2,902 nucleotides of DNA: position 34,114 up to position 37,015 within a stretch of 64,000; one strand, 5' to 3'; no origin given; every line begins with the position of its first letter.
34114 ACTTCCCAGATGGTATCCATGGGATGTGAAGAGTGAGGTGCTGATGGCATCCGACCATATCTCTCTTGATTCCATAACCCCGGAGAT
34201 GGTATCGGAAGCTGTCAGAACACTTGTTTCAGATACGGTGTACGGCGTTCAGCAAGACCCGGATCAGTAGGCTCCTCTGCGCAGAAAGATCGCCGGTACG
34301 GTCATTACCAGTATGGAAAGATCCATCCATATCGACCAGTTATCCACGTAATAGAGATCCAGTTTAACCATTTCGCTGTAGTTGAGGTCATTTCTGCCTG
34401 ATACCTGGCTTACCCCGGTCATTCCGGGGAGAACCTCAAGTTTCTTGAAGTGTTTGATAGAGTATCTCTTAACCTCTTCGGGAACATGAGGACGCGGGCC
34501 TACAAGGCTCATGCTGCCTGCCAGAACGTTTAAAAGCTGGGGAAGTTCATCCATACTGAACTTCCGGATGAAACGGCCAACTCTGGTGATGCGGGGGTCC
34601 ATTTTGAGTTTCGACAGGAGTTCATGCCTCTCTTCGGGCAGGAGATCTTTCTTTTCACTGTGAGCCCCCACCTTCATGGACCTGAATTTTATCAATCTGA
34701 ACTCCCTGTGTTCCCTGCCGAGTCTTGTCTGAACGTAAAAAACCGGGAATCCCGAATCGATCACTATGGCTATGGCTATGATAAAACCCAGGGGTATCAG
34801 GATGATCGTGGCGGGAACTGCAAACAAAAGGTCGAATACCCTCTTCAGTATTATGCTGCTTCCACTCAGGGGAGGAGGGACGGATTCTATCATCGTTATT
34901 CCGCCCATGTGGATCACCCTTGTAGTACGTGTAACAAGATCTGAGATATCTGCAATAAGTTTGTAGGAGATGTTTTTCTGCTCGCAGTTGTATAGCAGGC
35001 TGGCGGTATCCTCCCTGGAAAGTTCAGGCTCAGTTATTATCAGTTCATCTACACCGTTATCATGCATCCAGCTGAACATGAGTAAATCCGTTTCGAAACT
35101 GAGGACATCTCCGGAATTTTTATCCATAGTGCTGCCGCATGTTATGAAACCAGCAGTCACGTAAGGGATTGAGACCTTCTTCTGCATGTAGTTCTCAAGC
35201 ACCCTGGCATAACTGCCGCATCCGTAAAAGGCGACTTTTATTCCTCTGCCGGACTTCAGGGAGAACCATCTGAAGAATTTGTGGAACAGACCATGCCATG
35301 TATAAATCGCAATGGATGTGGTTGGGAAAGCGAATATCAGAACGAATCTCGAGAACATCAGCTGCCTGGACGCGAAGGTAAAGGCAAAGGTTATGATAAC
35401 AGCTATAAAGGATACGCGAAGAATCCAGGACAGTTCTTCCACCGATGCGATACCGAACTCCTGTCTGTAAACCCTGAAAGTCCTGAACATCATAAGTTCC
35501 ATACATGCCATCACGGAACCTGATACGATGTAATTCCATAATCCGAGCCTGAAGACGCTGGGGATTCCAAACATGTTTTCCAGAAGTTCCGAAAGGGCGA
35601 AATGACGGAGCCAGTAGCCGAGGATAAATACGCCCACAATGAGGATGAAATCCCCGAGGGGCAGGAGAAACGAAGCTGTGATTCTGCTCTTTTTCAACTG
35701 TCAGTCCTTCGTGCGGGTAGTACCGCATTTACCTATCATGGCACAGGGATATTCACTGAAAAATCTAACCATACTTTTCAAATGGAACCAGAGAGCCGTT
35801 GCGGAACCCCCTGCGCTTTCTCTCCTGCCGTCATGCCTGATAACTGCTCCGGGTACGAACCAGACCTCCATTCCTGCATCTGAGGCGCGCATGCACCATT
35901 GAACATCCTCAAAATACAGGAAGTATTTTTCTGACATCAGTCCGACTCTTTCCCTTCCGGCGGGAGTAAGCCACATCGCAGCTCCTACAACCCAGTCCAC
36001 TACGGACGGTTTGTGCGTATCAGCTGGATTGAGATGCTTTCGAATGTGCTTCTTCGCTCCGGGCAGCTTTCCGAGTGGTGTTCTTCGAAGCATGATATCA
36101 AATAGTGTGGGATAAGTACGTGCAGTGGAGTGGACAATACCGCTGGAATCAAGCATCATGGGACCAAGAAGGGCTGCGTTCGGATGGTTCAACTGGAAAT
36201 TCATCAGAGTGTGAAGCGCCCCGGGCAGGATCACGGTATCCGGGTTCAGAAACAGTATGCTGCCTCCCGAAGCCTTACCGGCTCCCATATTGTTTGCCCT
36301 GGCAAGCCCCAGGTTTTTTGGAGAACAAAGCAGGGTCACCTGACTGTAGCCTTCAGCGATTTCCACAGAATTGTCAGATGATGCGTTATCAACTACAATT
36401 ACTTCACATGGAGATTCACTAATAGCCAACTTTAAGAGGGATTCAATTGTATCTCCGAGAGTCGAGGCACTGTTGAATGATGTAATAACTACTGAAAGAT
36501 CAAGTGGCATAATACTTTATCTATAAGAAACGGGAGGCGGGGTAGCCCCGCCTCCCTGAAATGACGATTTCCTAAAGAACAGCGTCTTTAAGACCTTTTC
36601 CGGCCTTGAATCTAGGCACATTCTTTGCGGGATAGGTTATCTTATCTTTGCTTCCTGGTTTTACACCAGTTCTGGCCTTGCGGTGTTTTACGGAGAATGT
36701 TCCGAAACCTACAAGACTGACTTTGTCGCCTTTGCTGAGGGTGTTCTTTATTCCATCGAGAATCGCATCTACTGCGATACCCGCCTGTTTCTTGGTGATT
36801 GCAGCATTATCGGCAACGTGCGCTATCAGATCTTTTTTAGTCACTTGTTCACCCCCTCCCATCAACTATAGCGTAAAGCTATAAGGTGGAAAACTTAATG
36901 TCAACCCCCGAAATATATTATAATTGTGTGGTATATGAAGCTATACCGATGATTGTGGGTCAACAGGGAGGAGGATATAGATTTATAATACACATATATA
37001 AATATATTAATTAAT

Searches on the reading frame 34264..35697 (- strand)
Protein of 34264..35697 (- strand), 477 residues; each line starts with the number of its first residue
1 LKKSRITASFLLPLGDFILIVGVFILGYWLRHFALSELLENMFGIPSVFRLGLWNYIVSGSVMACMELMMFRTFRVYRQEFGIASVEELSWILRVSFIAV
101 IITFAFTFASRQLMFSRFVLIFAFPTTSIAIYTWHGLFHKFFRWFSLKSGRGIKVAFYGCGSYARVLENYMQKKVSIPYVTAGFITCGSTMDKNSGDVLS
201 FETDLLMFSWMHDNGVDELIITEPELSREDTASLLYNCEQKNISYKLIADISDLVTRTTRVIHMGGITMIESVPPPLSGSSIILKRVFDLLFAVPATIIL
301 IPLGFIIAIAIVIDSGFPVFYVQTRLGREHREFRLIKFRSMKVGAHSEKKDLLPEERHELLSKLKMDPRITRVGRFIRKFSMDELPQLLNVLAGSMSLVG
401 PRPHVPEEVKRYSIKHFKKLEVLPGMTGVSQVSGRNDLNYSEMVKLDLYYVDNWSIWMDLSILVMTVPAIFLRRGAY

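Call 86: search_protein_families(library=pfam, proteins=[window:34264-35697:-], max_evalue=0.000001)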
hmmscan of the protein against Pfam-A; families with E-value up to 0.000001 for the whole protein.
window:34264-35697:- (477 aa): 1 family
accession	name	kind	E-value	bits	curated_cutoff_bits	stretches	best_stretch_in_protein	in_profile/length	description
PF02397.22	Bac_transf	-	1.3e-64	217.5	27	1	285-471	1-178/179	Bacterial sugar transferase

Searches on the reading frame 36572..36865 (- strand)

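Call 8: search_protein_families(library=pfam, proteins=[window:36572-36865:-], max_evalue=0.01)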
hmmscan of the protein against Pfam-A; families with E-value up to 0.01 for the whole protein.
window:36572-36865:- (97 aa): 5 families
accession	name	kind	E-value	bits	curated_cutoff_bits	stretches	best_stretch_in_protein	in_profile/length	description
PF00216.26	Bac_DNA_binding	-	1.2e-30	106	22.4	1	8-96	1-89/90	Bacterial DNA-binding protein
PF18291.6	HU-HIG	-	1.5e-06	28.7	26.2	1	6-63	30-87/125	HU domain fused to wHTH, Ig, or Glycine-rich motif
PF18175.6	HU-CCDC81_bac_2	-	0.00074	19.8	35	1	13-61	3-51/70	CCDC81-like prokaryotic HU domain 2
PF14908.11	HU-CCDC81_euk_1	-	0.0038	17.7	26.1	1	22-66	18-62/89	CCDC81 eukaryotic HU domain 1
PF18289.6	HU-CCDC81_euk_2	-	0.0048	17.3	26.1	1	15-65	8-60/75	CCDC81 eukaryotic HU domain 2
